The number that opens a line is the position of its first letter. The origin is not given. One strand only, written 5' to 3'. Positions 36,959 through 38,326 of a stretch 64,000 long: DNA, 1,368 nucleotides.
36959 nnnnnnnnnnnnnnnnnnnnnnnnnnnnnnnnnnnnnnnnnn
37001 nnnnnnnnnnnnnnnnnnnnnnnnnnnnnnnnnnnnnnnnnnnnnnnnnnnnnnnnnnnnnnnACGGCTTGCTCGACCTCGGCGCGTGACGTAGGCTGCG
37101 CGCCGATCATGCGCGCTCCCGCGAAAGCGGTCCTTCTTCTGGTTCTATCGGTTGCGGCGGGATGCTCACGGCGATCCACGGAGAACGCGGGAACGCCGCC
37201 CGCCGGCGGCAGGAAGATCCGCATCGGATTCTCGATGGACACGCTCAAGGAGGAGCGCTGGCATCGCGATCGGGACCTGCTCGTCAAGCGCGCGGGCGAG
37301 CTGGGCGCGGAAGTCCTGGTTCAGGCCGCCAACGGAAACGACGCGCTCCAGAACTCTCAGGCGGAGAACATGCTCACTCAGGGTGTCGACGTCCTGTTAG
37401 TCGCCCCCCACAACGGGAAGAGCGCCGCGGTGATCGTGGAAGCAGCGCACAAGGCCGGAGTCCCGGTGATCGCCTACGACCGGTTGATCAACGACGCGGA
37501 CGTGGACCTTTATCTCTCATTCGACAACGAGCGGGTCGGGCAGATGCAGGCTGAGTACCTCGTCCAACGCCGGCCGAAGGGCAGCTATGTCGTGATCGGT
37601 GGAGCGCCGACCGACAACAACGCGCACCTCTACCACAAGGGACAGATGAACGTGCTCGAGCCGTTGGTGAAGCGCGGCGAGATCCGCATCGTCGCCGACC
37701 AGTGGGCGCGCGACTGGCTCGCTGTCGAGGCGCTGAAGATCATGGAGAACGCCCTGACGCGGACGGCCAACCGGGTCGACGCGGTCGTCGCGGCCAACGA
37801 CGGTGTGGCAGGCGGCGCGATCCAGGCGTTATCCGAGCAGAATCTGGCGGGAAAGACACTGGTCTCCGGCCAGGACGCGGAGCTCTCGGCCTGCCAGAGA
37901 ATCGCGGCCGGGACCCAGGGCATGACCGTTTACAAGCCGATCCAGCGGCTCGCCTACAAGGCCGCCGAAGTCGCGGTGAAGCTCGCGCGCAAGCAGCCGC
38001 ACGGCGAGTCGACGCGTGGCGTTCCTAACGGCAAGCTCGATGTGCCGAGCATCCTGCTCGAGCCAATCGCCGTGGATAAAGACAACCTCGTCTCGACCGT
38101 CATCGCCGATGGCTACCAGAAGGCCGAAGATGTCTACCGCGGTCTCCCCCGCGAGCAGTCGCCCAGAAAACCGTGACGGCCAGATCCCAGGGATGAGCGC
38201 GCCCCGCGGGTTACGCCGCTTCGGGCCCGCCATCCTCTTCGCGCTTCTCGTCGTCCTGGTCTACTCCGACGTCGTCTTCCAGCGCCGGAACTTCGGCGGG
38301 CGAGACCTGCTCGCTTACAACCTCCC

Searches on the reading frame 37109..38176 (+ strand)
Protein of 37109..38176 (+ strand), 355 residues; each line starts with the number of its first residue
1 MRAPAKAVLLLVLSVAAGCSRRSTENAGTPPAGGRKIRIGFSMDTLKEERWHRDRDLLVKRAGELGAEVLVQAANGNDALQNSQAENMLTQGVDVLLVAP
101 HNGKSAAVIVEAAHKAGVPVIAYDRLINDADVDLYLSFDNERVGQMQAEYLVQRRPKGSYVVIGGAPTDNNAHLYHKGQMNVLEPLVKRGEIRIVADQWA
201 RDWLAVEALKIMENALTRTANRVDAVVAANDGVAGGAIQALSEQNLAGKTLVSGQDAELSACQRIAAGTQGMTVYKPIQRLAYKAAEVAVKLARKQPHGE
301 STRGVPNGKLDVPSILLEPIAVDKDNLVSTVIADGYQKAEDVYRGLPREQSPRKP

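Call 8: search_protein_families(library=pfam, proteins=[window:37109-38176:+], max_evalue=0.0001)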
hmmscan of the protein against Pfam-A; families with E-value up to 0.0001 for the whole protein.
window:37109-38176:+ (355 aa): 2 families
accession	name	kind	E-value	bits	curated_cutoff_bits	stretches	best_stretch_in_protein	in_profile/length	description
PF13407.12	Peripla_BP_4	-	1.2e-61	209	35.1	1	39-296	1-257/258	Periplasmic binding protein domain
PF00532.27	Peripla_BP_1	-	1.6e-12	48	22.2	1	60-252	25-213/281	Periplasmic binding proteins and sugar binding domain of LacI family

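Call 73: search_protein_families(library=ncbifam, proteins=[window:37109-38176:+], max_evalue=1e-10)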
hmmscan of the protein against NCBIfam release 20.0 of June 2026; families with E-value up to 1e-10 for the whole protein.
window:37109-38176:+ (355 aa): 8 families
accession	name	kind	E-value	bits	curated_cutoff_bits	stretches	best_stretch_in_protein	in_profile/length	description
NF007680.0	PRK10355.1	equivalog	5.6e-130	433.4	504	1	31-343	20-331/331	D-xylose ABC transporter substrate-binding protein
TIGR02634.1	xylF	equivalog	1.6e-120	402.2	389.55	1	39-341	1-301/302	D-xylose ABC transporter substrate-binding protein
NF040907.2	ChvE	equivalog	1.6e-66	224.8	460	1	39-342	1-324/324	multiple monosaccharide ABC transporter substrate-binding protein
NF045705.1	SurfProtP46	equivalog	7.4e-23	80.9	800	1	88-148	96-157/412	surface antigen P46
NF007936.0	PRK10653.1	equivalog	8.1e-20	71.3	337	1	55-294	45-278/295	ribose ABC transporter substrate-binding protein RbsB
NF007254.0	PRK09701.1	equivalog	4.9e-18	65.4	335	1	43-285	31-279/311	D-allose transporter substrate-binding protein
NF041827.1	YtfQ_transport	equivalog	1.2e-12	47.4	510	1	37-247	26-239/320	galactofuranose ABC transporter, galactofuranose-binding protein YtfQ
NF011924.1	PRK15395.1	equivalog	1.3e-11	44.2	420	0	66-328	56-327/329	galactose/glucose ABC transporter substrate-binding protein MglB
